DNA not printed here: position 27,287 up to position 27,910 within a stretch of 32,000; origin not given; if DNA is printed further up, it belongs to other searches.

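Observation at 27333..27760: ORF running antisense out of the tRNA-Leu 3' half: probable int(N) stub of a partitioned SSV-type integrase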

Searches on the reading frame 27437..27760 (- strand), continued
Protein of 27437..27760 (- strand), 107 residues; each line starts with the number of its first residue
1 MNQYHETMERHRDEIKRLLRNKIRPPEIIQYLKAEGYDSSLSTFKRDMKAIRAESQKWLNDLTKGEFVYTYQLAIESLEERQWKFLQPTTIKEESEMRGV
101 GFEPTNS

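Call 58: fold_search(model_id=the predicted structure, library=viral)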
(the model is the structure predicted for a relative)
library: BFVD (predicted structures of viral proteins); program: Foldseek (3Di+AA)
matches with E <= 10: 620; with E <= 0.001: 0
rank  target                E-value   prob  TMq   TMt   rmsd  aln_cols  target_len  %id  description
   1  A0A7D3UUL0            2.5e-01  0.96  0.45  0.11  11.0       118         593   14  SKP1/BTB/POz domain-containing protein [Fadolivirus FV1/VV64]
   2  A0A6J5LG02            3.2e-01  0.98  0.49  0.40   2.7        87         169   20  Uncharacterized protein [uncultured Caudovirales phage]
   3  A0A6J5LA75            4.3e-01  0.89  0.50  0.40   7.1       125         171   14  Uncharacterized protein [uncultured Caudovirales phage]
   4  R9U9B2                4.6e-01  1.00  0.43  0.78   2.5        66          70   15  (no name in the UniProt tables at hand)
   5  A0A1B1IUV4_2          5.8e-01  0.97  0.56  0.07   2.8        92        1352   12  (no name in the UniProt tables at hand)
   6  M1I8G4                7.0e-01  0.98  0.59  0.42   4.6        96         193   14  (no name in the UniProt tables at hand)
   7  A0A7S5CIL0            7.8e-01  0.80  0.46  0.36   6.9       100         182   13  19 kDa cystein-rich protein [Soil-borne wheat mosaic virus]
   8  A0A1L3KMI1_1          7.8e-01  0.51  0.40  0.05  14.9       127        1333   12  (no name in the UniProt tables at hand)
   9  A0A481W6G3            7.8e-01  0.38  0.36  0.21  19.0       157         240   13  Uncharacterized protein [Fusobacterium phage Fnu1]
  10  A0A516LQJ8            8.3e-01  0.33  0.37  0.20  14.6       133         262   13  (no name in the UniProt tables at hand)
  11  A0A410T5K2            8.8e-01  0.98  0.44  0.75   4.5        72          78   15  Uncharacterized protein [Acinetobacter phage Henu6]
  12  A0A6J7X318            8.8e-01  0.98  0.43  0.78   2.1        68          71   15  Uncharacterized protein [uncultured Caudovirales phage]
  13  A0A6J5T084            8.8e-01  0.72  0.44  0.05   9.2       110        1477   12  Uncharacterized protein [uncultured Caudovirales phage]
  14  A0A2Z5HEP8            9.4e-01  0.98  0.37  0.73   2.9        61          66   24  (no name in the UniProt tables at hand)
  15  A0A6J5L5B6            9.4e-01  0.89  0.51  0.19   5.7       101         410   15  Uncharacterized protein [uncultured Caudovirales phage]
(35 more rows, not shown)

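Call 60: search_protein_families(library=pfam, alignment_id=A2, max_evalue=0.01)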
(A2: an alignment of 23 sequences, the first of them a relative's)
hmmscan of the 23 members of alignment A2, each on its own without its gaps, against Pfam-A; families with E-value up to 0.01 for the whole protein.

A. member 1, P0003 (135 aa): 1 family
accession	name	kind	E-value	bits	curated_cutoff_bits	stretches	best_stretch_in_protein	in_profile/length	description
PF22564.2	HAAS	-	0.0022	18.7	27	0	101-122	17-38/55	HAAS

B. families by the number of members that match (of 23 scanned): 10 families
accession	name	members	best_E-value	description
PF08279.18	HTH_11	3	3.7e-06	HTH domain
PF02796.21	HTH_7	1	1.4e-05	Helix-turn-helix domain of resolvase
PF01475.25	FUR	1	0.00048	Ferric uptake regulator family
PF01316.27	Arg_repressor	1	0.00059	Arginine repressor, DNA binding domain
PF22564.2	HAAS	1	0.0022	HAAS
PF21476.4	PF0610-like_N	1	0.0044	PF0610-like, N-terminal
PF25213.1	HVO_A0261_N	1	0.0055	HVO_A0261 N-terminal domain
PF01022.26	HTH_5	1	0.0071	Bacterial regulatory protein, arsR family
PF14420.11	Clr5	1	0.0078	Clr5 domain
PF19360.4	TadB_TadC_N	1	0.0098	TadB/TadC N-terminal domain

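Call 61: search_dna_similar(query=P0005, collection=phages, mode=protein, max_evalue=0.001)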
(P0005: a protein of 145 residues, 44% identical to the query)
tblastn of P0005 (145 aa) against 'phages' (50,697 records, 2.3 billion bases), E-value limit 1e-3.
No match.

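Call 62: find_encoding_contigs(protein=P0021, flank=10000, max_places=3)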
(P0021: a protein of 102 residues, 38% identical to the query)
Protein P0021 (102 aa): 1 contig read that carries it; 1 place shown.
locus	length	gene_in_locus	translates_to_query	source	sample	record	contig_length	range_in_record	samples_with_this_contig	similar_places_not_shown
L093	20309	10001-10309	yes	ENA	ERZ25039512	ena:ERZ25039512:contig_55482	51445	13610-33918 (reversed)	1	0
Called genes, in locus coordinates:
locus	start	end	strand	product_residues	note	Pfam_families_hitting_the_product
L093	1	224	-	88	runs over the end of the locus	PF01918:Alba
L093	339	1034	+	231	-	PF00160:Pro_isomerase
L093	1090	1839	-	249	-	-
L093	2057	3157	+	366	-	PF00817:IMS, PF11798:IMS_HHH (weak), PF21999:IMS_HHH_1 (weak), PF11799:IMS_C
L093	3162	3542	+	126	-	-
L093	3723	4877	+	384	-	PF00589:Phage_integrase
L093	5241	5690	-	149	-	-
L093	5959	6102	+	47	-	-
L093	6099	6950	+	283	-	-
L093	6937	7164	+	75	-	-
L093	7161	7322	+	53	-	-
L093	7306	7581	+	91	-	-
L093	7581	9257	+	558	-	-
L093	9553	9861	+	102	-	-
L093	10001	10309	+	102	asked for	-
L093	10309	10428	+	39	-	-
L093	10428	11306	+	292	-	-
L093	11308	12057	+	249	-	-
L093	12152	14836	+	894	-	-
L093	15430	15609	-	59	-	-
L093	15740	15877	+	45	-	-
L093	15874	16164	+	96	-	-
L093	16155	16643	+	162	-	-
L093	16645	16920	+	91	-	-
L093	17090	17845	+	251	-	PF00248:Aldo_ket_red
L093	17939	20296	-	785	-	PF00133:tRNA-synt_1, PF09334:tRNA-synt_1g, PF08264:Anticodon_1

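Call 63: find_encoding_contigs(protein=P0004, flank=10000, max_places=3)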
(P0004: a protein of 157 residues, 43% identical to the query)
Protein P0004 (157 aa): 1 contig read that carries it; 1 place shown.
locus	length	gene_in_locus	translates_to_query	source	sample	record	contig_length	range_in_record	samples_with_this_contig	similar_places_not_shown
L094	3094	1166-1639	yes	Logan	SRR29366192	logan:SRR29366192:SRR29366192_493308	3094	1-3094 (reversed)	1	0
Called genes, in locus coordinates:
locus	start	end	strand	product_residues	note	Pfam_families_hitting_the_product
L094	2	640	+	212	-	?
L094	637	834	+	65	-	-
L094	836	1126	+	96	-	PF14947:HTH_45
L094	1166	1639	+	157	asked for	-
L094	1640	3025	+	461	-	-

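Call 64: search_protein_families(library=pfam, proteins=[L094:1640-3025:+, L008:2936-4318:+, L009:3-1250:+, L093:7581-9257:+, L093:10428-11306:+, L093:12152-14836:+, L008:5409-6098:+, L006:7448-8002:+, L006:6426-6872:-], max_evalue=0.01)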
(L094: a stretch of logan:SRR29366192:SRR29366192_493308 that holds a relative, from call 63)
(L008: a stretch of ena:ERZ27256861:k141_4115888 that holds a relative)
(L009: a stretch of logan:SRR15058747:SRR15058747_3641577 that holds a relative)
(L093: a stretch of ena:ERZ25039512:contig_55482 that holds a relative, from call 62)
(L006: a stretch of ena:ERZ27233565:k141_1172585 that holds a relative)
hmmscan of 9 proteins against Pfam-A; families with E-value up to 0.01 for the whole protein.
L094:1640-3025:+ (461 aa): 1 family
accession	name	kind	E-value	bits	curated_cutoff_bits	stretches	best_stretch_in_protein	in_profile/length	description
PF03237.21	Terminase_6N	-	0.0047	17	22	1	67-215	1-152/215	Terminase large subunit, T4likevirus-type, N-terminal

L008:2936-4318:+ (460 aa): 1 family
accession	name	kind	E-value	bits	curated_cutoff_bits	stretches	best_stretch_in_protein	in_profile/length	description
PF00534.26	Glycos_transf_1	-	0.00016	21.7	26.4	0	289-343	98-151/172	Glycosyl transferases group 1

L009:3-1250:+ (415 aa): 1 family
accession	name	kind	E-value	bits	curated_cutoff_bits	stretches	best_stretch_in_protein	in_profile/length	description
PF01555.25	N6_N4_Mtase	-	4.8e-20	72.9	26.7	2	356-394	183-221/221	DNA methylase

L093:7581-9257:+ (558 aa): 0 families

L093:10428-11306:+ (292 aa): 0 families

L093:12152-14836:+ (894 aa): 0 families

L008:5409-6098:+ (229 aa): 0 families

L006:7448-8002:+ (184 aa): 0 families

L006:6426-6872:- (148 aa): 1 family
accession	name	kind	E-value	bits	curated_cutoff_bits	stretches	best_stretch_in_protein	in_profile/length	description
PF20652.3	Sec8_C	-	0.0045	16.9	25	1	86-137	114-158/260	Exocyst complex component Sec8 C-terminal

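Call 65: search_protein_families(library=phrogs, proteins=[L094:1640-3025:+, L008:2936-4318:+, L009:3-1250:+, L093:7581-9257:+, L093:10428-11306:+, L093:12152-14836:+, L008:5409-6098:+, L006:7448-8002:+, L006:6426-6872:-], max_evalue=0.01)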
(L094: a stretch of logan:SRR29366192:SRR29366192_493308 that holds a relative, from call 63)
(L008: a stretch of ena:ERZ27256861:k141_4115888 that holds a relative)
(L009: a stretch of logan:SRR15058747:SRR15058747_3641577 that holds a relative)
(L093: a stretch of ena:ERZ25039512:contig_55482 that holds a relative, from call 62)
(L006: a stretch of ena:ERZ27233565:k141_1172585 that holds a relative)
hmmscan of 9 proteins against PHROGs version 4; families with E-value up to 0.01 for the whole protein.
L094:1640-3025:+ (461 aa): 5 families
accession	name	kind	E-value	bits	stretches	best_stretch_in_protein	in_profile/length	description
phrog_2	-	head and packaging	5.3e-15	56.2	1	64-449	278-593/807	terminase large subunit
phrog_9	-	head and packaging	8.3e-13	49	2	64-167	224-329/812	terminase large subunit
phrog_6672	-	head and packaging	2.8e-05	24.7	1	348-450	23-125/145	terminase large subunit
phrog_5653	-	head and packaging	0.0004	21.2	1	298-452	26-178/199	terminase large subunit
phrog_5989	-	head and packaging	0.00047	20.4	1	66-118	159-211/347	terminase large subunit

L008:2936-4318:+ (460 aa): 2 families
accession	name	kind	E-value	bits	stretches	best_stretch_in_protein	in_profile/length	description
phrog_2170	-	moron, auxiliary metabolic gene and host takeover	8.2e-07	29.4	1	171-336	126-316/374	glycosyltransferase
phrog_30253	-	moron, auxiliary metabolic gene and host takeover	0.0016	18.4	1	156-352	149-359/488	glycosyltransferase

L009:3-1250:+ (415 aa): 9 families
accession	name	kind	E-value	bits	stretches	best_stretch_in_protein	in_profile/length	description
phrog_67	-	other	7.9e-23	82.4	1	1-396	217-343/743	DNA methyltransferase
phrog_498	-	other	2.2e-10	40.7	1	356-396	380-420/633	DNA methyltransferase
phrog_3008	-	other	2.3e-08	34.6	1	356-396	171-211/244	DNA methyltransferase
phrog_18146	-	other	8.7e-06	25.9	1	356-386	71-101/452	DNA methyltransferase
phrog_12517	-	unknown function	0.00082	19.6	1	356-410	107-163/316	-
phrog_18293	-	other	0.0015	19.5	0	357-399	68-110/119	methyltransferase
phrog_23085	-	unknown function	0.0017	19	1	355-395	64-104/138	-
phrog_23148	-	unknown function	0.0018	19.3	1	357-396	107-146/165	-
phrog_8769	-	other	0.0019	19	1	356-396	13-53/71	methyltransferase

L093:7581-9257:+ (558 aa): 0 families

L093:10428-11306:+ (292 aa): 2 families
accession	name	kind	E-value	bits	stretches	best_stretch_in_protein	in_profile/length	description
phrog_2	-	head and packaging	2.2e-11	44.2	1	52-267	266-455/807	terminase large subunit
phrog_7579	-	head and packaging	0.00019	21.7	1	134-269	81-216/239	terminase large subunit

L093:12152-14836:+ (894 aa): 0 families

L008:5409-6098:+ (229 aa): 0 families

L006:7448-8002:+ (184 aa): 0 families

L006:6426-6872:- (148 aa): 0 families

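Call 66: find_homologous_proteins(query=A2, max_evalue=0.001)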
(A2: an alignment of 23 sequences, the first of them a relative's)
Query A2 (23 sequences) (135 aa, profile of the alignment): 10 proteins with E <= 0.001 among 1591 candidates.
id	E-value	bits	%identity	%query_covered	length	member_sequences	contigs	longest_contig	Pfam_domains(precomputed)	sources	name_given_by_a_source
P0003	1.5e-44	169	100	100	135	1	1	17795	-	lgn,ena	-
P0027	6.1e-44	167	92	99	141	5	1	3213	-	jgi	jgi:hypothetical protein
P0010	1.2e-40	156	31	63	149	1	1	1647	-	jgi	jgi:hypothetical protein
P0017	4.5e-38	148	30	85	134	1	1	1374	-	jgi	-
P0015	1.2e-35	140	33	70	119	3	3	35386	-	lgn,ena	-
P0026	2.1e-34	136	29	77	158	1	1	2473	-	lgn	-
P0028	6.4e-28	115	85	73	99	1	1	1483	-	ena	-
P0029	4.6e-26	109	83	71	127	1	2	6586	-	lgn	-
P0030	2.6e-23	100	30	92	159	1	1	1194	-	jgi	jgi:hypothetical protein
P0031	2.6e-12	64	87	45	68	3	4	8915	-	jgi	jgi:hypothetical protein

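Call 68: find_encoding_contigs(protein=P0015, flank=10000, max_places=3)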
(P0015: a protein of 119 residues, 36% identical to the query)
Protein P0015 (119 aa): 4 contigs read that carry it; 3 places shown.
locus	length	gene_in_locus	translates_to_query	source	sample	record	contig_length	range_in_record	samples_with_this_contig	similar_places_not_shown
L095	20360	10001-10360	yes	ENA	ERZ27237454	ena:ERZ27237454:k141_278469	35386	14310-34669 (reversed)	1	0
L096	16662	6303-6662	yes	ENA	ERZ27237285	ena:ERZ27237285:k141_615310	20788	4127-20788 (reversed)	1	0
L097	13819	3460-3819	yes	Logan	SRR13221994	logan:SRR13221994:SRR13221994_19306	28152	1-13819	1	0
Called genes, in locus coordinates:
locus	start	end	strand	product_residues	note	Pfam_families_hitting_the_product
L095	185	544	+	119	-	-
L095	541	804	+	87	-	-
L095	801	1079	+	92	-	-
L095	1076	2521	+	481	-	-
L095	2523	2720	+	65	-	-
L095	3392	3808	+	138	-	-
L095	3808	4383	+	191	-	PF00145:DNA_methylase (weak)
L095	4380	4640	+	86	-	-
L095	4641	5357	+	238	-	-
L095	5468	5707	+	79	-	-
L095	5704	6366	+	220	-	-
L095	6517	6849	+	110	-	-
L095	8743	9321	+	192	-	PF02195:ParB_N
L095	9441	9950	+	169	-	PF01555:N6_N4_Mtase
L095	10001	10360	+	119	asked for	-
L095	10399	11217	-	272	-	-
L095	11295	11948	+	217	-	-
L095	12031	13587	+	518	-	-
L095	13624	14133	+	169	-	-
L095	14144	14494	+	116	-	PF14947:HTH_45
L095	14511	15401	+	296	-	-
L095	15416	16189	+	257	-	-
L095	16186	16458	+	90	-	-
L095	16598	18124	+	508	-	PF06074:Portal_Mu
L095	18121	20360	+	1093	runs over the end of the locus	PF20223:DUF6582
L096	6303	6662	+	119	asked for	-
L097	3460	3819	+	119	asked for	-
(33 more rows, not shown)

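Call 69: find_encoding_contigs(protein=P0014, flank=10000, max_places=2)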
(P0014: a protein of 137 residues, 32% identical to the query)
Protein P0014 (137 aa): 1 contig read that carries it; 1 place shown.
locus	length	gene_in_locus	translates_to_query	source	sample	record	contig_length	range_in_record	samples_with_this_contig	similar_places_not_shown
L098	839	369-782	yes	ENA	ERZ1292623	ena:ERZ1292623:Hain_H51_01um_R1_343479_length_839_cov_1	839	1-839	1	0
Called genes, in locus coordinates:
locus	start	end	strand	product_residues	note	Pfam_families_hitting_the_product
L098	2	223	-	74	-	?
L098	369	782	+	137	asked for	-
